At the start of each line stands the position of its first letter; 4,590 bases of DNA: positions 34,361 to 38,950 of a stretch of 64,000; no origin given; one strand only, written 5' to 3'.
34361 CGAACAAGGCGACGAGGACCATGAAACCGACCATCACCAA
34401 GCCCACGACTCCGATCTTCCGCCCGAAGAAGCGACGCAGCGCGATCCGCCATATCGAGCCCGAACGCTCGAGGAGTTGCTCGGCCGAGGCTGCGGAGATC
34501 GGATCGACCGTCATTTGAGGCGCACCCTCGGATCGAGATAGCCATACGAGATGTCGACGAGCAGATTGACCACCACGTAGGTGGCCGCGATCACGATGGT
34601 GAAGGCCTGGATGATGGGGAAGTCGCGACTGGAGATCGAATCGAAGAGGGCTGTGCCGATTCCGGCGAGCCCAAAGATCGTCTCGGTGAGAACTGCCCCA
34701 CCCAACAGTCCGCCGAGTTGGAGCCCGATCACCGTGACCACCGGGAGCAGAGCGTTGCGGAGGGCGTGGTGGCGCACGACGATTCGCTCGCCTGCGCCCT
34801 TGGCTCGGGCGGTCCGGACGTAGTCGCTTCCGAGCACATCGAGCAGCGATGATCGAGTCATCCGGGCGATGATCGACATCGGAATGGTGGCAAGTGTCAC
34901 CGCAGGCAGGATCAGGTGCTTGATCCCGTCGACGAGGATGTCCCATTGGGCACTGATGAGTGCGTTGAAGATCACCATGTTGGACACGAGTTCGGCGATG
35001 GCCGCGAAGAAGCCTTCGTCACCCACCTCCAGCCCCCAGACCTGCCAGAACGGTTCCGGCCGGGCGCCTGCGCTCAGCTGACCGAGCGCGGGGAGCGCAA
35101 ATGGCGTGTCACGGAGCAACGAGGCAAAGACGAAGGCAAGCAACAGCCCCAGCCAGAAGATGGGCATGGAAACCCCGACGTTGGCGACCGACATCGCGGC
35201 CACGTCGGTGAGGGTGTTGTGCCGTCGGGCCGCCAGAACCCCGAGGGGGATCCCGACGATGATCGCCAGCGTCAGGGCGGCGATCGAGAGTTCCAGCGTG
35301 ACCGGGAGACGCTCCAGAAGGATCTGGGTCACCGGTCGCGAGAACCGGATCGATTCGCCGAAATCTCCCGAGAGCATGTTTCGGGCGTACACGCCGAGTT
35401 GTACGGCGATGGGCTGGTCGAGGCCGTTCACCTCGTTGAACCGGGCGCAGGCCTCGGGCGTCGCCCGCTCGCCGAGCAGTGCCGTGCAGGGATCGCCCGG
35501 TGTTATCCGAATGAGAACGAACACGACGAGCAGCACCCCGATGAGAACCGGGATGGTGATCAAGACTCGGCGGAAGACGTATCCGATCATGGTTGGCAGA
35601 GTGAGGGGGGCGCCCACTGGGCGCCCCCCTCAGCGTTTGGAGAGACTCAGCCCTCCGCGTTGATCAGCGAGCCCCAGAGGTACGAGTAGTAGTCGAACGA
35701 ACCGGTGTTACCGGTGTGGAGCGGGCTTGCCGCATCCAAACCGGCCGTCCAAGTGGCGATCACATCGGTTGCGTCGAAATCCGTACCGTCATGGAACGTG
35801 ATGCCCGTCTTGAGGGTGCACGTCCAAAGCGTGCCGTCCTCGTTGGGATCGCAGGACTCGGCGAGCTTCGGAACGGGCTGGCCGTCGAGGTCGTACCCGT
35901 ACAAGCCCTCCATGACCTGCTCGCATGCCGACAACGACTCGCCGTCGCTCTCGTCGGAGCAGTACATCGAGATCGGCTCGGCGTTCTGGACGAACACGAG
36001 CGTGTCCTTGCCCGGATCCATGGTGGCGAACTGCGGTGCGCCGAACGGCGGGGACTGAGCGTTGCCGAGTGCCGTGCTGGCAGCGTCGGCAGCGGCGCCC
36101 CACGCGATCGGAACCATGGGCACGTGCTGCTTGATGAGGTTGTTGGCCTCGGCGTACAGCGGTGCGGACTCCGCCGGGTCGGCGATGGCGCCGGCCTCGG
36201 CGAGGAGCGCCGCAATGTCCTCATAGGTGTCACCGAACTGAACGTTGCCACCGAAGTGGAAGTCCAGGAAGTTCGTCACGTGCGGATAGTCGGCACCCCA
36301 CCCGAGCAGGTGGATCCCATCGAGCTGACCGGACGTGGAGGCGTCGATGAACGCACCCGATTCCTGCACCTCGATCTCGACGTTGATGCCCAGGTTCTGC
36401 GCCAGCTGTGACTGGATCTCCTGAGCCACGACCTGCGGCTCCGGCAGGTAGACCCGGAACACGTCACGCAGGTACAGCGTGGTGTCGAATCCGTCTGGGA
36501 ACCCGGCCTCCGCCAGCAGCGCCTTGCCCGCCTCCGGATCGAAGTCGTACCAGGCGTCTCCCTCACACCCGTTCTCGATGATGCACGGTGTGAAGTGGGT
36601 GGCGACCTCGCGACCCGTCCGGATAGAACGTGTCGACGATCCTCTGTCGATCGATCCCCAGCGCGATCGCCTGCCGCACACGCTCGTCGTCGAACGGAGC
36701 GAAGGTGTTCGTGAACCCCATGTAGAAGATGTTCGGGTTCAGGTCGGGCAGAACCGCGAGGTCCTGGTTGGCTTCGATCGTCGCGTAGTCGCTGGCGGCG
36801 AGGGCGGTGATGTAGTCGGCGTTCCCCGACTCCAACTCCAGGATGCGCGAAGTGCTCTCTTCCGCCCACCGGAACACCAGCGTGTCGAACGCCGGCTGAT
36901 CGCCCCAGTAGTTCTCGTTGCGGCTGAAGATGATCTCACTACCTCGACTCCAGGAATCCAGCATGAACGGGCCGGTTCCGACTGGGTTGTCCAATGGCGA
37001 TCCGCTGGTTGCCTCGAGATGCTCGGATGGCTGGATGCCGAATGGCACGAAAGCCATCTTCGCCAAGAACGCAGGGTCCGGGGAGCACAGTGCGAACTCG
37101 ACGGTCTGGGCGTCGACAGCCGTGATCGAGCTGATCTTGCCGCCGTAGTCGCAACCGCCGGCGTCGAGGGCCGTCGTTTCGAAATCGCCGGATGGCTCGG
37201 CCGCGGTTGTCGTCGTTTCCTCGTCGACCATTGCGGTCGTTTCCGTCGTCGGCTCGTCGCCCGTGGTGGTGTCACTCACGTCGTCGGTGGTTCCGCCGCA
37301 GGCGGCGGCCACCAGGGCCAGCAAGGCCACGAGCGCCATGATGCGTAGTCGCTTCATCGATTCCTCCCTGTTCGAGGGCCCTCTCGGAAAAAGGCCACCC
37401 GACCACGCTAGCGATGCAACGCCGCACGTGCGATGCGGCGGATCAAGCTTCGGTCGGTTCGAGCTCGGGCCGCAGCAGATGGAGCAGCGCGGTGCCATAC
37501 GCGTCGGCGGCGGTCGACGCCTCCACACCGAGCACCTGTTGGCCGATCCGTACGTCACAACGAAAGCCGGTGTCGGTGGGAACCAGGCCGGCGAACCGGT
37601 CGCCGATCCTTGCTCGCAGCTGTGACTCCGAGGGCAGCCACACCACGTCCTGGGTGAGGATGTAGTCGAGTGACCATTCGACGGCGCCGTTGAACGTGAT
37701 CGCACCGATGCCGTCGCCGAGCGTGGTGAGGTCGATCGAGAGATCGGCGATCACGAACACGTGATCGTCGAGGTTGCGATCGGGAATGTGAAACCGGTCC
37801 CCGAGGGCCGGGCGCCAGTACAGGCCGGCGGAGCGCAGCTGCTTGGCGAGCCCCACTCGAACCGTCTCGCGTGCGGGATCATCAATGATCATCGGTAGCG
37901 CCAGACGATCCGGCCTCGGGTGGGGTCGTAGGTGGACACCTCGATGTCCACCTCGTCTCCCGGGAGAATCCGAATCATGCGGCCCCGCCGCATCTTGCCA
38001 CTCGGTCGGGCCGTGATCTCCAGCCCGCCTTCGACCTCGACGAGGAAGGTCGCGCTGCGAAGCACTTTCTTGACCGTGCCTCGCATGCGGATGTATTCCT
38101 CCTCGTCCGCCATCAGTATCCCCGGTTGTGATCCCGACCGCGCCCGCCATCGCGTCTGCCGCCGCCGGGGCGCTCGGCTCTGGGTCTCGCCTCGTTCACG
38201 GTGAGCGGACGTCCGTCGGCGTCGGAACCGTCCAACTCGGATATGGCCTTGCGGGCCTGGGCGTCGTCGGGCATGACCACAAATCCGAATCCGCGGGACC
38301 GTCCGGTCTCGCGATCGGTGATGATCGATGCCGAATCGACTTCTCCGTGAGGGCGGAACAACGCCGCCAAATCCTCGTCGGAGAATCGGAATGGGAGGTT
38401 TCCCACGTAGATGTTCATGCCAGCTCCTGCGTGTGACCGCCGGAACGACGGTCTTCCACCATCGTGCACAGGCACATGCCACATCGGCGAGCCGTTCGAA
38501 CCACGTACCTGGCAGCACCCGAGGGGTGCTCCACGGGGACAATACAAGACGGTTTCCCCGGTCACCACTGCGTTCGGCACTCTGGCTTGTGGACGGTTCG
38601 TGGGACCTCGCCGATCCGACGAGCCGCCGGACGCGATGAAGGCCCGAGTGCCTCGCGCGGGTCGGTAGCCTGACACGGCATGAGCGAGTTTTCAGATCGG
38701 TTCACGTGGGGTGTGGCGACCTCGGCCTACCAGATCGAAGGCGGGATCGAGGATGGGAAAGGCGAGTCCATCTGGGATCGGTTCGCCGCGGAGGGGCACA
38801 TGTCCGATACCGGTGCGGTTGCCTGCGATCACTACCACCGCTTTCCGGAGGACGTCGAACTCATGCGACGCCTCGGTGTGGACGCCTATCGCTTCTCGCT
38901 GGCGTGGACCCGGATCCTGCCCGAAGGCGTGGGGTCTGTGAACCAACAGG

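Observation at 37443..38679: Tricistronic RRM protein - IF-1-like protein - unknown protein operon with ATGA-chained junctions and long leader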

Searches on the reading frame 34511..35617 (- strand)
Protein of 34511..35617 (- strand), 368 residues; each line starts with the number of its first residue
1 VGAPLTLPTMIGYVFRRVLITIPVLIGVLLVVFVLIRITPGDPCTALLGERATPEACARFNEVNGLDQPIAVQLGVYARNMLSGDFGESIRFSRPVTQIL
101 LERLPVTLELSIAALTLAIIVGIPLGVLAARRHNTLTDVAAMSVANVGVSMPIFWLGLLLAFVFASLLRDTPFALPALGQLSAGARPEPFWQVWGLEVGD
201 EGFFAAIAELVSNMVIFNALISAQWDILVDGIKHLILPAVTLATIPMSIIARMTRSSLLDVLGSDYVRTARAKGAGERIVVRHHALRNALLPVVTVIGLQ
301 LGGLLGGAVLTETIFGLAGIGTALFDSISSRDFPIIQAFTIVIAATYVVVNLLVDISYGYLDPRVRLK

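Call 97: search_protein_families(library=pfam, proteins=[window:34511-35617:-], max_evalue=0.001)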
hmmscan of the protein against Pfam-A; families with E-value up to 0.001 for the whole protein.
window:34511-35617:- (368 aa): 2 families
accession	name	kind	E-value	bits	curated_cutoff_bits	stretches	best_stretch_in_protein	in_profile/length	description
PF00528.27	BPD_transp_1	-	1.2e-42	146.2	26.4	1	122-366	1-183/184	Binding-protein-dependent transport system inner membrane component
PF19300.4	BPD_transp_1_N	-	3.3e-10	40.6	23.8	1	10-110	1-113/114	Binding-prot-dependent transport system membrane comp, N-term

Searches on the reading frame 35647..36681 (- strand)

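Call 97: search_protein_families(library=pfam, proteins=[window:35647-36681:-], max_evalue=0.001)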
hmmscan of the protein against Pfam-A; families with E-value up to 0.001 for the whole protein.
window:35647-36681:- (344 aa): 1 family
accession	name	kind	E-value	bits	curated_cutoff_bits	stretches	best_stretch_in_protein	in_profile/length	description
PF00496.27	SBP_bac_5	-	8e-32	111.2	32.4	2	25-146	241-364/368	Bacterial extracellular solute-binding proteins, family 5 Middle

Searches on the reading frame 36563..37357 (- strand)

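Call 97: search_protein_families(library=pfam, proteins=[window:36563-37357:-], max_evalue=0.001)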
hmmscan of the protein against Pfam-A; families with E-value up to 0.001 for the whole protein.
window:36563-37357:- (264 aa): 1 family
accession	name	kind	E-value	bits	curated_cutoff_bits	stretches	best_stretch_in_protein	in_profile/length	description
PF00496.27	SBP_bac_5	-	2.4e-45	155.7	32.4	1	66-250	61-241/368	Bacterial extracellular solute-binding proteins, family 5 Middle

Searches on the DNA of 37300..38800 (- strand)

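Call 5: search_rna_families(source=window, start=37300, end=38800, threshold=evalue, max_evalue=10)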
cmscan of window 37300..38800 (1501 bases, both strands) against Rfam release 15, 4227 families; matches with E-value up to 10: 4.
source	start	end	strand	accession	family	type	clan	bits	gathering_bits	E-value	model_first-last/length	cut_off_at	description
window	38247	38321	+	RF02869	ncS025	Gene; sRNA;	-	16.4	46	5.9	1-85/85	no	Burkholderia sRNA 25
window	37575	37613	-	RF01340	CRISPR-DR29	Gene; CRISPR;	-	15.4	39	7.5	1-37/37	no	CRISPR RNA direct repeat element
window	38763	38800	+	RF02248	Six3os1_3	Gene; lncRNA;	-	14.4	40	0.77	1-38/75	3'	Six3os1 conserved region 3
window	37744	37771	-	RF02919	ilvB-OMG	Cis-reg;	-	10.7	95.9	3.5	148-177/209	no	ilvB-OMG RNA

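Call 91: build_rna_model(alignment_id=A7, structure=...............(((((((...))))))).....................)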
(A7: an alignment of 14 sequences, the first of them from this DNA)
Model R1 built from alignment A7 (14 sequences, 53 columns); structure: as given.
model positions 51; base pairs 7; branch points 0; effective number of sequences 14; information 0.618 bits per position. Calibrated on 0.2 Mb of random sequence (short: E-values are rough).
structure used (alignment columns):
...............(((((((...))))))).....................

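Call 94: search_with_rna_model(model_id=R1, sources=[window, L001, L002, L003, L005, L006, L007, L009, L012, L013, L014, L015, L017, L018, L019, L020, L021, L022, L023, L024, L025, L026, L027, L028, L029, L030, L031, L032, L033, L034, L035, L036, L037, L038, L039, L040, L041, L042, L043, L044, L045, L046, L047, L048, L049, L050, L051, L052, L053, L054, L055, L056, L057, L058, L059, L060, L061, L062, L063, L064, L065, L066, L067, L068, L069, L070, L071, L072, L073, L074, L075, L076, L077, L078, L079, L080, L081, L082, L083, L084, L085, L086, L087, L088, L089, L090, L091, L092, L096, L097, L098, L103, L104, L106, L109, L111, L114, L117, L120], max_evalue=1, make_alignment=true)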
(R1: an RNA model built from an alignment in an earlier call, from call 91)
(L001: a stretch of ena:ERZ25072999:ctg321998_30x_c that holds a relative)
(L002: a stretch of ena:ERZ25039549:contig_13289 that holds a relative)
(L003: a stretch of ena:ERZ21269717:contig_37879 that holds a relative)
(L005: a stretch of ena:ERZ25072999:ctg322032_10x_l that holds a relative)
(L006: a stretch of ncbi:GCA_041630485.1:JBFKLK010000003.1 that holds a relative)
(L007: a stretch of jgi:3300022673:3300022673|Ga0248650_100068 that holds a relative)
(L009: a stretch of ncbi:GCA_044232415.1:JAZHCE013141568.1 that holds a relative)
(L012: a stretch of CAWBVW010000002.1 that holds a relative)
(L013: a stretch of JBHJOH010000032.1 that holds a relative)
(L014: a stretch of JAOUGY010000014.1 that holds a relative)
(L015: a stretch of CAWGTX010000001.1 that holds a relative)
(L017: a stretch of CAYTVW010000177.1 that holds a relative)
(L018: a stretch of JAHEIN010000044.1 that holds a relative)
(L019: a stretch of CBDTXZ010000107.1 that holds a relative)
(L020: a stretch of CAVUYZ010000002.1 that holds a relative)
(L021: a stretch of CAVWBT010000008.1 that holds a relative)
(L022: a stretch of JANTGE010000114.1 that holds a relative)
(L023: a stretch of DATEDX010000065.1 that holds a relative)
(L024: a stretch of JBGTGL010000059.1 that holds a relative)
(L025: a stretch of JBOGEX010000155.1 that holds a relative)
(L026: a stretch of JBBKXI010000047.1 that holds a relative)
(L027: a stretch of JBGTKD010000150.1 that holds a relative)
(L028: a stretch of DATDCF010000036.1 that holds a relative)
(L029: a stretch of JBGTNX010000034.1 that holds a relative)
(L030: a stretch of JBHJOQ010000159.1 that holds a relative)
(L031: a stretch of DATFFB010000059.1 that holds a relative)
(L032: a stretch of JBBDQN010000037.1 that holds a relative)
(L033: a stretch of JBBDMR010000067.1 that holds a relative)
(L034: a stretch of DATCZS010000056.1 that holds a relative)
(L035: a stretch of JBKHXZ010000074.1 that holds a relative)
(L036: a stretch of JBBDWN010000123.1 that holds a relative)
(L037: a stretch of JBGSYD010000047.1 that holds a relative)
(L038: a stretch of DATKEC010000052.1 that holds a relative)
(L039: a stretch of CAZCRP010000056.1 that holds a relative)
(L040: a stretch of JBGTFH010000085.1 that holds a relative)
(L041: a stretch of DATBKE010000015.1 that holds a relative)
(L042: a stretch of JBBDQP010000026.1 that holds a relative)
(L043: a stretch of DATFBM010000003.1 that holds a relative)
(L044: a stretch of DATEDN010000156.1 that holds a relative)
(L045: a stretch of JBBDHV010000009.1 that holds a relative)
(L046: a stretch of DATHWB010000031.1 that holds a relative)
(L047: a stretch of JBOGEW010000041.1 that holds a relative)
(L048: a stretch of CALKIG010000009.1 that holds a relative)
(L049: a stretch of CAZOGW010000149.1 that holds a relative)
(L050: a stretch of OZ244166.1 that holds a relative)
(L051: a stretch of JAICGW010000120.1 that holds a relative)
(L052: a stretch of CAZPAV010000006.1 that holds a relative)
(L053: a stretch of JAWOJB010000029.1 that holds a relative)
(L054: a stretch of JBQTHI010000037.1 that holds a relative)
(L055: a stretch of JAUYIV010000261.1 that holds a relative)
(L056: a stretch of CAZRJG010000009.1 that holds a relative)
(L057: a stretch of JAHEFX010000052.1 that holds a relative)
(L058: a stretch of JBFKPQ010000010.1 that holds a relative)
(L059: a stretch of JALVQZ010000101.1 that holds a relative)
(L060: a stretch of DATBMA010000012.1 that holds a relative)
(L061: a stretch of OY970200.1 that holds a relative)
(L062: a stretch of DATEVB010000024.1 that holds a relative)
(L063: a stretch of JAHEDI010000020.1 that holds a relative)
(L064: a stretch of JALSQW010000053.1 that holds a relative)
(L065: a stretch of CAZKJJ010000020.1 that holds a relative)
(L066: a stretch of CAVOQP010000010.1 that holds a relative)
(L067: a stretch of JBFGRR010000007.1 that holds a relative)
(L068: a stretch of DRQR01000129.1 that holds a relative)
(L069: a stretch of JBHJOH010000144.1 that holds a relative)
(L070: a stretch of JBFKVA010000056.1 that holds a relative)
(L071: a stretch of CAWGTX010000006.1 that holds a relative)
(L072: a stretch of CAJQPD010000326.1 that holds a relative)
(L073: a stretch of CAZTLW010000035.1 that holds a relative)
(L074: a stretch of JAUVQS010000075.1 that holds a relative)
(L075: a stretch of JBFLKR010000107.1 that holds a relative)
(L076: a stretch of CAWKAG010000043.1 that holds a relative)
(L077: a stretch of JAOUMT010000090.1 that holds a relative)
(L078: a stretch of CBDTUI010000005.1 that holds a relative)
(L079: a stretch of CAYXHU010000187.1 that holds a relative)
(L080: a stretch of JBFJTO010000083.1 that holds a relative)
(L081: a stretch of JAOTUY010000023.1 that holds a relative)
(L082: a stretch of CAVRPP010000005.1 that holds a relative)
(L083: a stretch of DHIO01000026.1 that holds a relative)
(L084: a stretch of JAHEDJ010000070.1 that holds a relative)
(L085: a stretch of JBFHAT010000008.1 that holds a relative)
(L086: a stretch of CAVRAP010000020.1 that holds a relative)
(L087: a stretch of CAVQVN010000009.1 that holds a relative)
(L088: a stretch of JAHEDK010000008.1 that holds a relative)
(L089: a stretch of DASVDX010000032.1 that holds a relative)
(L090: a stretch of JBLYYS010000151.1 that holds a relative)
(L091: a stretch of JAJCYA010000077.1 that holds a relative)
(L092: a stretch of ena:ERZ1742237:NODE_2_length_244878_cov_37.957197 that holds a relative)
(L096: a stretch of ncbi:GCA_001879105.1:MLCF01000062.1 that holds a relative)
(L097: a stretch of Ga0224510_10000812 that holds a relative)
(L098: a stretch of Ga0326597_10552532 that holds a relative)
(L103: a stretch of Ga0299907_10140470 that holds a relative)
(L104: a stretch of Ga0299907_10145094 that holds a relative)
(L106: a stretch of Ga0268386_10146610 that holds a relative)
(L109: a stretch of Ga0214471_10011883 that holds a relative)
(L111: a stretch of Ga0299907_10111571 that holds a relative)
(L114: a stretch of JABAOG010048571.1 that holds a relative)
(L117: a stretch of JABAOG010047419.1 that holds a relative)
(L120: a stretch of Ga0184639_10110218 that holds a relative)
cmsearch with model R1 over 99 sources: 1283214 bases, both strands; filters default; matches with E-value up to 1: 18.
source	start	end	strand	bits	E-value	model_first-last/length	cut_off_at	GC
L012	9570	9620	+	42.3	1.4e-07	1-51/51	no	0.65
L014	9532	9582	+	41.8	1.8e-07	1-51/51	no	0.61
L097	2532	2582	+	41.8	1.8e-07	1-51/51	no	0.61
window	38494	38544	-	40.2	4.7e-07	1-51/51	no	0.63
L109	2568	2618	+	40.1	5.2e-07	1-51/51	no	0.57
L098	470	521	+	40.1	5.2e-07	1-51/51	no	0.65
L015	9492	9541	+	39.3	8.2e-07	1-51/51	no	0.64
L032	8049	8099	+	39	1e-06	1-51/51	no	0.57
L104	1085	1135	+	39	1e-06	1-51/51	no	0.57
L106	139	189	+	39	1e-06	1-51/51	no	0.57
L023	697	745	+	37.8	2e-06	1-51/51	no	0.59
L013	9480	9529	+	37.2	2.9e-06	1-51/51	no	0.58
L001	5316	5365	+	34.7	1.4e-05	1-51/51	no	0.62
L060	4598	4648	+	31.3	0.00011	1-51/51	no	0.65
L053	9508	9559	+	30.1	0.00024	1-51/51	no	0.63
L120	222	269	+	26.4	0.0023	1-51/51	no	0.58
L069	9460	9508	+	24.6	0.0066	1-51/51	no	0.51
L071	9471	9519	+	21.6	0.042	1-51/51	no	0.55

Alignment A8: 18 matches aligned to the model, 54 columns, each read 5' to 3' on its own strand. Consensus structure (alignment columns), stored with it:
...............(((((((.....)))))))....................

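Call 104: search_rna_families(sources=[L012, L013, L014, L016, L023, L032, L053], threshold=gathering)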
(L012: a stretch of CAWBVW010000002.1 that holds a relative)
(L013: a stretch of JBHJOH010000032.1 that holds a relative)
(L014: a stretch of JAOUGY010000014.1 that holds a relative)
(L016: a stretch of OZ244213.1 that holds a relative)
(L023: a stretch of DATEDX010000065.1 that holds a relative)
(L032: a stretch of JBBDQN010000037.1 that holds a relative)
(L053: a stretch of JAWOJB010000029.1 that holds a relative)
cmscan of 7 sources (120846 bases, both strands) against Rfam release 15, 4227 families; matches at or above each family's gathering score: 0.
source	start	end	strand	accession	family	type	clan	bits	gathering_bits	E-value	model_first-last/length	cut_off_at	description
